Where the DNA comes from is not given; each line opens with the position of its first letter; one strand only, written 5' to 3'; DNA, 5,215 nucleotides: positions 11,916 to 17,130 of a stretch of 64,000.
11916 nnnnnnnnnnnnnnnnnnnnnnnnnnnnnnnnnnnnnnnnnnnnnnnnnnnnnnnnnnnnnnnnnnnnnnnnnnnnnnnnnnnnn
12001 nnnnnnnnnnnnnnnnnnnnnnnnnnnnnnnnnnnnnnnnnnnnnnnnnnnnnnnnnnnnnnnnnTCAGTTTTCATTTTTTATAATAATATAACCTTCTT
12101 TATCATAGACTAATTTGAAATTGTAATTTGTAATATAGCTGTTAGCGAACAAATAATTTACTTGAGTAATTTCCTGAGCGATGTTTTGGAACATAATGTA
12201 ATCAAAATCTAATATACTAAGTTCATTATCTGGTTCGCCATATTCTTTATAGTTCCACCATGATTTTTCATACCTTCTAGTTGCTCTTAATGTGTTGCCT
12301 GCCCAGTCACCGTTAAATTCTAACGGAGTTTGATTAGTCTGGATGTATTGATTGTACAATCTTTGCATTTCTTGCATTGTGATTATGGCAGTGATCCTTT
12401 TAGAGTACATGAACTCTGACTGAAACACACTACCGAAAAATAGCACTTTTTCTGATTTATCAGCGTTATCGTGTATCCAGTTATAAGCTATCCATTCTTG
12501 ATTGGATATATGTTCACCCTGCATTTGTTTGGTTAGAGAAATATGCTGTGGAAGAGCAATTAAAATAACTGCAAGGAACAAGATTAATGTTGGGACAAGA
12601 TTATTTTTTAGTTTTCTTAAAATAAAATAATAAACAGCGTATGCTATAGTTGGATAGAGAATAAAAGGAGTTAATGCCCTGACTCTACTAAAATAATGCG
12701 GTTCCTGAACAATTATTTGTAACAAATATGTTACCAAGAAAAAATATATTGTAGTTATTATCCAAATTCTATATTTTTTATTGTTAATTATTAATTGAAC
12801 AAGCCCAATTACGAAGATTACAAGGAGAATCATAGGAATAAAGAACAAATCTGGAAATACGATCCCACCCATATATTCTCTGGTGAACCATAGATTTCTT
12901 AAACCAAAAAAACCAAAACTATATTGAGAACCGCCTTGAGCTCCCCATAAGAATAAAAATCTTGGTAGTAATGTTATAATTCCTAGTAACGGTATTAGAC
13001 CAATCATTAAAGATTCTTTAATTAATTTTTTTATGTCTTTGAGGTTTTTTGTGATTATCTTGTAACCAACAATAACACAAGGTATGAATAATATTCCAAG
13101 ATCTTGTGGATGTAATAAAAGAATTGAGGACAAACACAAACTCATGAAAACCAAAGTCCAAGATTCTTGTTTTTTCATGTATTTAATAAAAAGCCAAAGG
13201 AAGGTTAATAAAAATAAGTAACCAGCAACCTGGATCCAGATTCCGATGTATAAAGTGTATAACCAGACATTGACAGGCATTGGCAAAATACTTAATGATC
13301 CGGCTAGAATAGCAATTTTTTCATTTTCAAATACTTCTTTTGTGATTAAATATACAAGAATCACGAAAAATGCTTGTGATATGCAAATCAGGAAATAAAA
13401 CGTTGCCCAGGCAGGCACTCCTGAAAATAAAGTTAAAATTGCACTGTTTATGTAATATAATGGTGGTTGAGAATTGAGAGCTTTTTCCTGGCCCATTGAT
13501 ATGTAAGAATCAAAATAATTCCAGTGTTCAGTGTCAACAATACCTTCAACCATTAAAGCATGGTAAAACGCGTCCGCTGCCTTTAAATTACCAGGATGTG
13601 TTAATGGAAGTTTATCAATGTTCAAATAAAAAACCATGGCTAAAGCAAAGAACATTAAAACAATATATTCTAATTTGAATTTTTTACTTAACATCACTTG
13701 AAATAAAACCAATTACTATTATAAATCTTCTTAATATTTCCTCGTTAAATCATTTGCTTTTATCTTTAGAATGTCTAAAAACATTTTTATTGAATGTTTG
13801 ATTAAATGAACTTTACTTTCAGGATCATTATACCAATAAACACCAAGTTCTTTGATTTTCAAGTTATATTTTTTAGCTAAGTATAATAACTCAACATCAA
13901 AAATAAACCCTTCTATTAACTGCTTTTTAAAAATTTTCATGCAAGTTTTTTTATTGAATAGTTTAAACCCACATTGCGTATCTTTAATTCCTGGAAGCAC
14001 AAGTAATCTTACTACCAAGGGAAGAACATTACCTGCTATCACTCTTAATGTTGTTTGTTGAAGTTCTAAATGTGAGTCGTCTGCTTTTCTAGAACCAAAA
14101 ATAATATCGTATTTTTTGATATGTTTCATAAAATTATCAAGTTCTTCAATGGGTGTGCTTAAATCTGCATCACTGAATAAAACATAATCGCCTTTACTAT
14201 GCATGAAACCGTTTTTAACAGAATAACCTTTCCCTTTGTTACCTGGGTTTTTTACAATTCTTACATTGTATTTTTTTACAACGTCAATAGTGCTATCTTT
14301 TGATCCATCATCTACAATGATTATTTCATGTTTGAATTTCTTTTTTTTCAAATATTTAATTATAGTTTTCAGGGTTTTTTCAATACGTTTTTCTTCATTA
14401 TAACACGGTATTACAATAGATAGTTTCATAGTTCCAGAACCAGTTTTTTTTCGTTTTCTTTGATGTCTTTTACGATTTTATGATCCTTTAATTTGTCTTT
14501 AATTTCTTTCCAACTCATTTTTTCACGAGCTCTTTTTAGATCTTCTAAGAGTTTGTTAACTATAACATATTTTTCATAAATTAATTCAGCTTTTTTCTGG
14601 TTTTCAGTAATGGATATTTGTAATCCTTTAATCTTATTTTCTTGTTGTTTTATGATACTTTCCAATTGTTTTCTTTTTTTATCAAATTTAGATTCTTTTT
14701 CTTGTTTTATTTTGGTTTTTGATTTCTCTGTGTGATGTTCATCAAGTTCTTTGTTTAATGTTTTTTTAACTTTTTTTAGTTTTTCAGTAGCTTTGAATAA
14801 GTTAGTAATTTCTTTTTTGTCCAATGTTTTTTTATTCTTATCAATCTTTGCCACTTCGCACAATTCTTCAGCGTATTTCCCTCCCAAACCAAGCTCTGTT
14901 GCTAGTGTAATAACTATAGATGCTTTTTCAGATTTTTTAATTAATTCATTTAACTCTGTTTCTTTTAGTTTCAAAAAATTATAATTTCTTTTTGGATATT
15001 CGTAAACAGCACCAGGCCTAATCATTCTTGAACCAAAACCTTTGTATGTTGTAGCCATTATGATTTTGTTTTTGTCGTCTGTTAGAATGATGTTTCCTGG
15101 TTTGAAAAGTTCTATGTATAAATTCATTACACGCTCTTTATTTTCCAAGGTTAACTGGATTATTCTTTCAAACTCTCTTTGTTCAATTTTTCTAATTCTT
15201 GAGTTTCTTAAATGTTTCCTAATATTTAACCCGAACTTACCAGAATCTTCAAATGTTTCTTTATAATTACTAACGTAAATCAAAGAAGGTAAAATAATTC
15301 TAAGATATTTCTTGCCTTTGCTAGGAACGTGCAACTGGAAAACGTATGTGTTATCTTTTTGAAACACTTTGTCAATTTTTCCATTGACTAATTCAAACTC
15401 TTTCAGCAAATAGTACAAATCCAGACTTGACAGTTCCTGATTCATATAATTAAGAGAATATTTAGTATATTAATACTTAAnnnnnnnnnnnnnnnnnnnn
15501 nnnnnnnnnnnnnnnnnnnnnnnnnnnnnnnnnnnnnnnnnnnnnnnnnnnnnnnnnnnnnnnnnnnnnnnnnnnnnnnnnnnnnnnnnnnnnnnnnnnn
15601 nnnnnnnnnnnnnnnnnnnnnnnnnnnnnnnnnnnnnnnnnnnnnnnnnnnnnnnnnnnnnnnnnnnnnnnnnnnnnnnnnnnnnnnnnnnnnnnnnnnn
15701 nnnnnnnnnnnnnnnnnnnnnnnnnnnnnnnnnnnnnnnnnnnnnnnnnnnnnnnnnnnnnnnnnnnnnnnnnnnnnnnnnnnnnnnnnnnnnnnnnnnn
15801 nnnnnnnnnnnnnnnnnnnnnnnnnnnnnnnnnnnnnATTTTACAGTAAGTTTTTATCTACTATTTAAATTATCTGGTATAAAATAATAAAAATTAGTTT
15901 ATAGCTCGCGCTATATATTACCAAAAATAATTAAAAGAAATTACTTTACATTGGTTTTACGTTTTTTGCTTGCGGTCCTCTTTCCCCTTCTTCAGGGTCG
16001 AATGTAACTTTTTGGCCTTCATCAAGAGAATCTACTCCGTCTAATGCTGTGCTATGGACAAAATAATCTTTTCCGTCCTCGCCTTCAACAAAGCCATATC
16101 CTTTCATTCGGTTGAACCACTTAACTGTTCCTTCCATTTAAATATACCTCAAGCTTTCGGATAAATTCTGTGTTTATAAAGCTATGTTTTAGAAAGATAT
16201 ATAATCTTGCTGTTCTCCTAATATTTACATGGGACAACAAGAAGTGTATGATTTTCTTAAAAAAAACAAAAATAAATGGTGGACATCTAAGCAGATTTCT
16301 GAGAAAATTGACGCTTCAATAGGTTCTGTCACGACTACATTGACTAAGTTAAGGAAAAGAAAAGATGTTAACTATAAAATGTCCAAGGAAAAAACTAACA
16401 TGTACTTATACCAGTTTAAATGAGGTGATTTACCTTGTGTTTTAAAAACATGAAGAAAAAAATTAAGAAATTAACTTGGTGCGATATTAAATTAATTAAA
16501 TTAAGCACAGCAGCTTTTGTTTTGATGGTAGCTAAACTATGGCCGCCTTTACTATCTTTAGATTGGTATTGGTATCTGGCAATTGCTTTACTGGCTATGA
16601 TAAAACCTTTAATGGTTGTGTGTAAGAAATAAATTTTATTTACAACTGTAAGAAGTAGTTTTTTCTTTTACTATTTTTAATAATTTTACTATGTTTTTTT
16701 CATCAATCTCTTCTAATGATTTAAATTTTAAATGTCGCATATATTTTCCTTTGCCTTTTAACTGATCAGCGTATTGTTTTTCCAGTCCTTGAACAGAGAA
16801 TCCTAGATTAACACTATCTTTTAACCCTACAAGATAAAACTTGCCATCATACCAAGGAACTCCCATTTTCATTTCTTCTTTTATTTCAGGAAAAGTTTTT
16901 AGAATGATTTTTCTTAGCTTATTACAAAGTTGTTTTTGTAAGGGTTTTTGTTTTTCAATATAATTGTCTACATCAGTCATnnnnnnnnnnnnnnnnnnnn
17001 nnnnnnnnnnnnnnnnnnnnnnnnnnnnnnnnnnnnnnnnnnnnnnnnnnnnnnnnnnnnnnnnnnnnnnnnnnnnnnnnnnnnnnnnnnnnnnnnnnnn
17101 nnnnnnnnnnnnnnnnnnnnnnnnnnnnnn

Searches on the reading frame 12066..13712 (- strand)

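Call 33: search_protein_families(library=pfam, proteins=[window:12066-13712:-], max_evalue=0.00001)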
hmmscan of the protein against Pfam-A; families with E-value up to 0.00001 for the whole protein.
window:12066-13712:- (548 aa): 1 family
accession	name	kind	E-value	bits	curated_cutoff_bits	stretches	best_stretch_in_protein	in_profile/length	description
PF20176.3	DUF6541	-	1.2e-11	44.1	29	1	18-364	94-456/646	Family of unknown function (DUF6541)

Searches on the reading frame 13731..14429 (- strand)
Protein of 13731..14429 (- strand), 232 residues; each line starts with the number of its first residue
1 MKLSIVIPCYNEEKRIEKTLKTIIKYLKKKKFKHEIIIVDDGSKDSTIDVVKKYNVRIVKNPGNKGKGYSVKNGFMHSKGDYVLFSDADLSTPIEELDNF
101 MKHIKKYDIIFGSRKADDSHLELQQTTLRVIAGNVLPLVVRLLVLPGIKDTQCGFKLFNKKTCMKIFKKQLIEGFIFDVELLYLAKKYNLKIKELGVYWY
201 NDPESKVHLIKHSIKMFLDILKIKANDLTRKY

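Call 33: search_protein_families(library=pfam, proteins=[window:13731-14429:-], max_evalue=0.00001)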
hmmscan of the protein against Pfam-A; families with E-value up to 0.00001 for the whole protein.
window:13731-14429:- (232 aa): 3 families
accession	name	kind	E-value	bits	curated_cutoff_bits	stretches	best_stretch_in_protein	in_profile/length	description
PF00535.33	Glycos_transf_2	-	1.7e-31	109.8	23.3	1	4-163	1-164/168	Glycosyl transferase family 2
PF10111.15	Glyco_tranf_2_2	-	6.1e-10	39.5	27.3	1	4-104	1-106/276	Glycosyltransferase like family 2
PF13641.12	Glyco_tranf_2_3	-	1.3e-08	35.6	27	1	3-89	3-96/230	Glycosyltransferase like family 2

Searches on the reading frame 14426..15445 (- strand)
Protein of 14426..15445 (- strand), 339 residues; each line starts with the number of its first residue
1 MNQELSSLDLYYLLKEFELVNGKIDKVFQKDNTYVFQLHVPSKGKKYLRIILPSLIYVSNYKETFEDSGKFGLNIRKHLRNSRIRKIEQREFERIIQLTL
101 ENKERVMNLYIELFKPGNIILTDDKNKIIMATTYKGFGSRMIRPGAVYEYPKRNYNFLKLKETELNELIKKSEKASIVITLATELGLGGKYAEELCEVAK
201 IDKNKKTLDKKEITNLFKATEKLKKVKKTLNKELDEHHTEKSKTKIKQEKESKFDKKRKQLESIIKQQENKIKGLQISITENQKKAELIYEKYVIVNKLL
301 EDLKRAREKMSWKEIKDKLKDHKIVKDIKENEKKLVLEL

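Call 33: search_protein_families(library=pfam, proteins=[window:14426-15445:-], max_evalue=0.00001)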
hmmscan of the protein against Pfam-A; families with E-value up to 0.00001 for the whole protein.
window:14426-15445:- (339 aa): 1 family
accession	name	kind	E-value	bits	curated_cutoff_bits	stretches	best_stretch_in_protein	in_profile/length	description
PF05833.16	NFACT_N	-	4.6e-33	115.1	31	1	18-224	15-240/456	NFACT N-terminal and middle domains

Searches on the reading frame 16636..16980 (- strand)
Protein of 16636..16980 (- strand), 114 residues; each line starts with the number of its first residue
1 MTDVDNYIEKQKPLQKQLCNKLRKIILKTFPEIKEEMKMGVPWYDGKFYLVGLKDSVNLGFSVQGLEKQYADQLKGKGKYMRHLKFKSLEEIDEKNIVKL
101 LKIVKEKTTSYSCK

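Call 33: search_protein_families(library=pfam, proteins=[window:16636-16980:-], max_evalue=0.00001)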
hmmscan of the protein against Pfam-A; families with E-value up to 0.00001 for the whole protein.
window:16636-16980:- (114 aa): 2 families
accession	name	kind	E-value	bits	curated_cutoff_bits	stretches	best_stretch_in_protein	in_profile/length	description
PF08818.16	DUF1801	-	8e-15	55.4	27.2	1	16-102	2-82/85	Domain of unknown function (DU1801)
PF18899.5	DUF5655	-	7.6e-11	42.5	24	1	4-102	1-103/109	Domain of unknown function (DUF5655)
